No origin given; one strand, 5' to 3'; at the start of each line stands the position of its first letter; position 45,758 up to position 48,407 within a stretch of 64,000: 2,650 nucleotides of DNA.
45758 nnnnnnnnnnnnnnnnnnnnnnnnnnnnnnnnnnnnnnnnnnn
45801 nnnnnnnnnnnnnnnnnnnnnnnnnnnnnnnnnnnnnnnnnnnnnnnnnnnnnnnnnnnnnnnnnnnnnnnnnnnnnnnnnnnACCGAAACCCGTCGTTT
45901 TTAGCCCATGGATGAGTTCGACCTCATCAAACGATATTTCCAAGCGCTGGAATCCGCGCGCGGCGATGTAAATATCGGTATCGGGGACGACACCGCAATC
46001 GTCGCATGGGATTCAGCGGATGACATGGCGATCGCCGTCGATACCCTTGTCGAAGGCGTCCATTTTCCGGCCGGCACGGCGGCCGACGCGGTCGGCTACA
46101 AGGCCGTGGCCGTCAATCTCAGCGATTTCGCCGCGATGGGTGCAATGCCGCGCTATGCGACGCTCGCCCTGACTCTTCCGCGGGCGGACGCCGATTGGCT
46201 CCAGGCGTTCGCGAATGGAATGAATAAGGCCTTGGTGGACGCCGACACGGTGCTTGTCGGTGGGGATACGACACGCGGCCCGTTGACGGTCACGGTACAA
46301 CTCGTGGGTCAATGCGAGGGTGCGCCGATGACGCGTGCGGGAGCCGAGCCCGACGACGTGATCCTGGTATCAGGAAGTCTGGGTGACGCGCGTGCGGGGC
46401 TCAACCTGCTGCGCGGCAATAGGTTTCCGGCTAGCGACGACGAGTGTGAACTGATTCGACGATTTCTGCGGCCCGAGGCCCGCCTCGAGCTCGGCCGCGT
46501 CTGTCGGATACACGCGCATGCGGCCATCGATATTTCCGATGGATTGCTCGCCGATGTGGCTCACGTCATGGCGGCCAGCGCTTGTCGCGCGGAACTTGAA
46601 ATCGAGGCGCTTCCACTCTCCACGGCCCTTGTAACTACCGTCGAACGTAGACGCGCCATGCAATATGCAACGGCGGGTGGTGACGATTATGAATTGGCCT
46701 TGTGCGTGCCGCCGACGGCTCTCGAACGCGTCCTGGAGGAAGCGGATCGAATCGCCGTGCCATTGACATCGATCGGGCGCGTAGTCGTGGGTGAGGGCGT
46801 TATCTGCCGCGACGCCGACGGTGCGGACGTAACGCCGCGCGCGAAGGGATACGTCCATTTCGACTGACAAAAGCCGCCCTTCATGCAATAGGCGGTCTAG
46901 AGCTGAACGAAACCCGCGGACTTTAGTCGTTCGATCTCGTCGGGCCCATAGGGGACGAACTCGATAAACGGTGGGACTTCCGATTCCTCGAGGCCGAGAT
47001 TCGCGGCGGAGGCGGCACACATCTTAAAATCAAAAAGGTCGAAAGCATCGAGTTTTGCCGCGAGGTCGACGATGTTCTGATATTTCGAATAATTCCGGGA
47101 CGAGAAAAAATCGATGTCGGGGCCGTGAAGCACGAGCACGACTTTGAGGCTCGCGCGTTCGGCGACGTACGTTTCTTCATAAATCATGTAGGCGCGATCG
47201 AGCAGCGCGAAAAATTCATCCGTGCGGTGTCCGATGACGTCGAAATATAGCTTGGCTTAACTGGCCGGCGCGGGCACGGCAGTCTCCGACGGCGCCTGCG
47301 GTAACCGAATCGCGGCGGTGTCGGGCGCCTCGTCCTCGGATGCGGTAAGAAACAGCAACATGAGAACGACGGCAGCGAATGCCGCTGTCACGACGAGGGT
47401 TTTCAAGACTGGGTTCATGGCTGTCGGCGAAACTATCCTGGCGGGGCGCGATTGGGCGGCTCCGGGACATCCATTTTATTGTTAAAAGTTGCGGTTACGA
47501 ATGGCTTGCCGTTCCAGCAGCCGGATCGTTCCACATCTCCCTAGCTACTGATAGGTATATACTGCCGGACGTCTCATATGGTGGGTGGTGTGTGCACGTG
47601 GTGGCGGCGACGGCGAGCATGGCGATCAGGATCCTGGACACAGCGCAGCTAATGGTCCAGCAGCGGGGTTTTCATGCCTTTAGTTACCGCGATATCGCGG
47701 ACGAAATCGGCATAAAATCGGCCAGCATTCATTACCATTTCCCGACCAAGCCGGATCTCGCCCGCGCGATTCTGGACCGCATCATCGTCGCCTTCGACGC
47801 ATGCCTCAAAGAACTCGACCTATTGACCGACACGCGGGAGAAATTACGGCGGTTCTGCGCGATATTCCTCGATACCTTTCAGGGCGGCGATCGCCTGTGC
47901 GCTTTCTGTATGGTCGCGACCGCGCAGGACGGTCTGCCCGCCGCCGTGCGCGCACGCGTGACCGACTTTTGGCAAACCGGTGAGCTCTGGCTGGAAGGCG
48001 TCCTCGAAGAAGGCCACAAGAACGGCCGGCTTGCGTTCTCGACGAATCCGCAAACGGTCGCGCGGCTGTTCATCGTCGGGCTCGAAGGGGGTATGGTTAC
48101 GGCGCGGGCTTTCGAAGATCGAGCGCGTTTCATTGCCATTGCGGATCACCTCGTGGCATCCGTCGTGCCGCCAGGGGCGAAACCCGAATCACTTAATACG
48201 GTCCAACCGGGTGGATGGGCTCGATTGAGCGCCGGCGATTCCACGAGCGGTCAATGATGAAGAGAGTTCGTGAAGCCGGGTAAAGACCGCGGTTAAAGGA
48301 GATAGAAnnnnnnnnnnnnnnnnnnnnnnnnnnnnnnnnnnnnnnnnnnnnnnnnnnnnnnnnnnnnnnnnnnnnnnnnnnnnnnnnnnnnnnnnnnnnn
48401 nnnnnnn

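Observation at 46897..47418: DsrEFH/TusBCD-like sulfur-relay domain separated from an in-frame signal/TM leader by a single TAA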

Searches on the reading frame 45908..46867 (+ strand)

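Call 5: search_protein_families(library=pfam, max_evalue=1, proteins=[window:45908-46867:+])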
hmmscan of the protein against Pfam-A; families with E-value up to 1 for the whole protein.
window:45908-46867:+ (319 aa): 2 families
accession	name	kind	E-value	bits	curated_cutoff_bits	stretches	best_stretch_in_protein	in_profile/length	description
PF00586.29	AIRS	-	2.3e-25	89.6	24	1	26-135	1-111/112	AIR synthase related protein, N-terminal domain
PF02769.27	AIRS_C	-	6.5e-10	39.8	23.1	1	147-298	1-151/156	AIR synthase related protein, C-terminal domain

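Call 6: search_protein_families(library=ncbifam, max_evalue=1, proteins=[window:45908-46867:+])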
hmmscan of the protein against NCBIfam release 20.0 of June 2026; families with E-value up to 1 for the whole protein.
window:45908-46867:+ (319 aa): 14 families
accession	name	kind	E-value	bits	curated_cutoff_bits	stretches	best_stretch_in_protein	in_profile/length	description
TIGR01379.1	thiL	equivalog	2.7e-94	315.7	184.15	1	2-318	1-320/320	thiamine-phosphate kinase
NF004350.0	PRK05731.1-1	equivalog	1.3e-88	297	441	1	2-318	4-322/325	thiamine-phosphate kinase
NF004351.0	PRK05731.1-4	equivalog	7e-51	173.2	324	1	3-282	16-296/321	thiamine-phosphate kinase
NF004353.0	PRK05731.2-2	equivalog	1.7e-43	148.9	301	1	24-318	17-302/311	thiamine-phosphate kinase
NF004354.0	PRK05731.2-3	equivalog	5.5e-36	124.3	204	1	24-295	15-262/273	thiamine-phosphate kinase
TIGR00476.1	selD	equivalog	9.6e-15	54.6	125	1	16-248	35-264/311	selenide, water dikinase SelD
TIGR02124.1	hypE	equivalog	1.7e-08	33.8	251.6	1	6-244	16-252/332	hydrogenase expression/formation protein HypE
TIGR04049.1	AIR_rel_sll0787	hypoth_equivalog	3.3e-08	33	321.3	1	18-302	35-300/318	sll0787 family AIR synthase-like protein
NF010705.0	PRK14105.1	equivalog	2.7e-07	29.8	291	1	18-163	39-182/345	selenide, water dikinase SelD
TIGR03267.1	methan_mark_2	hypoth_equivalog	8.3e-07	28.4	365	1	12-237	29-248/323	methanogenesis marker 2 protein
TIGR00878.1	purM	equivalog_domain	1.6e-05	24.3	236.35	1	59-167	74-190/332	phosphoribosylformylglycinamidine cyclo-ligase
TIGR04050.1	MSMEG_0567_Cter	hypoth_equivalog_domain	3.3e-05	23.5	312.2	1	25-238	32-229/296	MSMEG_0567/sll0787 family protein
NF000114.1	16S_rRNA_Rmt_G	exception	0.03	13.8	500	1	237-283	51-97/264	RmtG family 16S rRNA (guanine(1405)-N(7))-methyltransferase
TIGR04369.1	fusion_not_SelD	hypoth_equivalog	0.16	10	700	1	14-159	371-528/701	oxidoreductase/SelD-related fusion protein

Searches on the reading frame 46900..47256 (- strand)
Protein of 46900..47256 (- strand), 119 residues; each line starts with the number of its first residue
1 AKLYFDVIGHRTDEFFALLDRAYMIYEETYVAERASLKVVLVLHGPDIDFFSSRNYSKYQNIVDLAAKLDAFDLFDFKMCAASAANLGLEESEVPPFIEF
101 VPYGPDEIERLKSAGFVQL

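Call 5: search_protein_families(library=pfam, max_evalue=1, proteins=[window:46900-47256:-])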
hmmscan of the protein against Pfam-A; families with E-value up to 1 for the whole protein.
seq(119 aa): 2 families
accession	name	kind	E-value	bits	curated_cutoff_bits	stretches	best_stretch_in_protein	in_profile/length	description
PF02635.20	DsrE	-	1.1e-06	29.2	22.7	1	30-111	25-106/116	DsrE/DsrF-like family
PF04209.19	HgmA_C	-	0.01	16.1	21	1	13-54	61-102/153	Homogentisate 1,2-dioxygenase C-terminal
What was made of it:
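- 46900..47256 (-): Codons 55-173: the complete DsrE-fold domain, now untranslatable for want of a start codon. It includes the family-invariant His64, the HGP motif, Phe105, Cys134 (47017-47019) and Pro149. Pfam PF02635 at 29.2 bits against a cut-off of 22.7 (call 5).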

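Call 6: search_protein_families(library=ncbifam, max_evalue=1, proteins=[window:46900-47256:-])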
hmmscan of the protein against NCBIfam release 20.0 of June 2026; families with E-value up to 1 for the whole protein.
seq(119 aa): 2 families
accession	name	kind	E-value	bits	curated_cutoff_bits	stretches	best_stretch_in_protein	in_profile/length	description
TIGR01015.1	hmgA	equivalog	0.02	13.6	510.75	1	13-55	336-378/429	homogentisate 1,2-dioxygenase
TIGR02713.1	allophanate_hyd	equivalog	0.24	9.8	511.05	1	15-78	258-315/563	allophanate hydrolase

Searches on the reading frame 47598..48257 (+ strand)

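Call 5: search_protein_families(library=pfam, max_evalue=1, proteins=[window:47598-48257:+])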
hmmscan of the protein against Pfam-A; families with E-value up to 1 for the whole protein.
window:47598-48257:+ (219 aa): 6 families
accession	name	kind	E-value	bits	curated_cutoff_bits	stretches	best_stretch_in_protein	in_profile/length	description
PF00440.29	TetR_N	-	9.7e-12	44.9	24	1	12-58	1-47/47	Bacterial regulatory proteins, tetR family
PF16925.10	TetR_C_13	-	9.3e-09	36.1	27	1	81-178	3-102/109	Tetracyclin repressor-like, C-terminal domain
PF07756.17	DUF1612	-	0.0048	17.5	30.1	0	56-85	95-124/127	Protein of unknown function (DUF1612)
PF16859.10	TetR_C_11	-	0.054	14.3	32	1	78-159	6-87/113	Tetracyclin repressor-like, C-terminal domain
PF08281.18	Sigma70_r4_2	-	0.11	12.6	25.7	1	25-47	24-46/54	Sigma-70, region 4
PF16744.11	zf-RING_15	-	0.19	12.4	30.8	0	98-122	5-29/73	KIAA1045 RING finger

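Call 6: search_protein_families(library=ncbifam, max_evalue=1, proteins=[window:47598-48257:+])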
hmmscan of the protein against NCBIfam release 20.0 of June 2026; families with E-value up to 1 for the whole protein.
window:47598-48257:+ (219 aa): 23 families
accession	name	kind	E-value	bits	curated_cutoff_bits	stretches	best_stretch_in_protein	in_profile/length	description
NF041196.1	ScbR_bind_reg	equivalog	8.1e-12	45.7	150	1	11-189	10-185/191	ScbR family autoregulator-binding transcription factor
NF053516.1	TranRepPrsAVib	equivalog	1.1e-09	38.4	300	1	8-75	7-75/208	TetR family transcriptional repressor PsrA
NF051457.1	acryl_TF_AcuR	equivalog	3.3e-09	36.3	247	1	16-176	26-190/204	acrylate utilization transcriptional regulator AcuR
NF053878.1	FATransRegFadRBac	equivalog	8.5e-08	32.2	200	1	11-174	7-168/190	fatty acid metabolism transcriptional regulator FadR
NF037937.1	septum_RefZ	equivalog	1e-06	28.8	180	1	11-59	3-51/195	forespore capture DNA-binding protein RefZ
NF053731.1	TransRegFasRMycb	equivalog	2.5e-06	27.4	330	1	11-179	15-175/199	HTH-type transcriptional activator FasR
NF051852.1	efflux_TF_MtrR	exception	2.6e-05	24.1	280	1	16-182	19-190/205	multidrug efflux system transcriptional repressor MtrR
NF011584.0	PRK15008.1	equivalog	3.7e-05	23.7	230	1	7-79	18-94/212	HTH-type transcriptional regulator RutR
NF007949.0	PRK10668.1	equivalog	0.00026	20.5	271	1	11-61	15-65/216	multidrug efflux transporter transcriptional repressor AcrR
NF011572.0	PRK14996.1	equivalog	0.00036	20.5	144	1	12-164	13-164/192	TetR family transcriptional regulator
NF050111.1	TransRegSACE7040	equivalog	0.00054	19.9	250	1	11-62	5-56/186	SACE_7040 family transcriptional regulator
TIGR03384.1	betaine_BetI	equivalog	0.001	18.8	201.3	1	14-72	15-73/189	choline-binding transcriptional repressor BetI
TIGR03613.1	RutR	equivalog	0.0016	18.3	368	1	10-80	11-81/202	pyrimidine utilization regulatory protein R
NF040929.1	quorum_TF_HapR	equivalog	0.0027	17.4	350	1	13-90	21-99/200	LuxR/HapR/OpaR family quorum-sensing transcriptional regulator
NF007015.0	PRK09480.1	equivalog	0.007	16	120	1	11-166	14-169/197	nucleoid occlusion factor SlmA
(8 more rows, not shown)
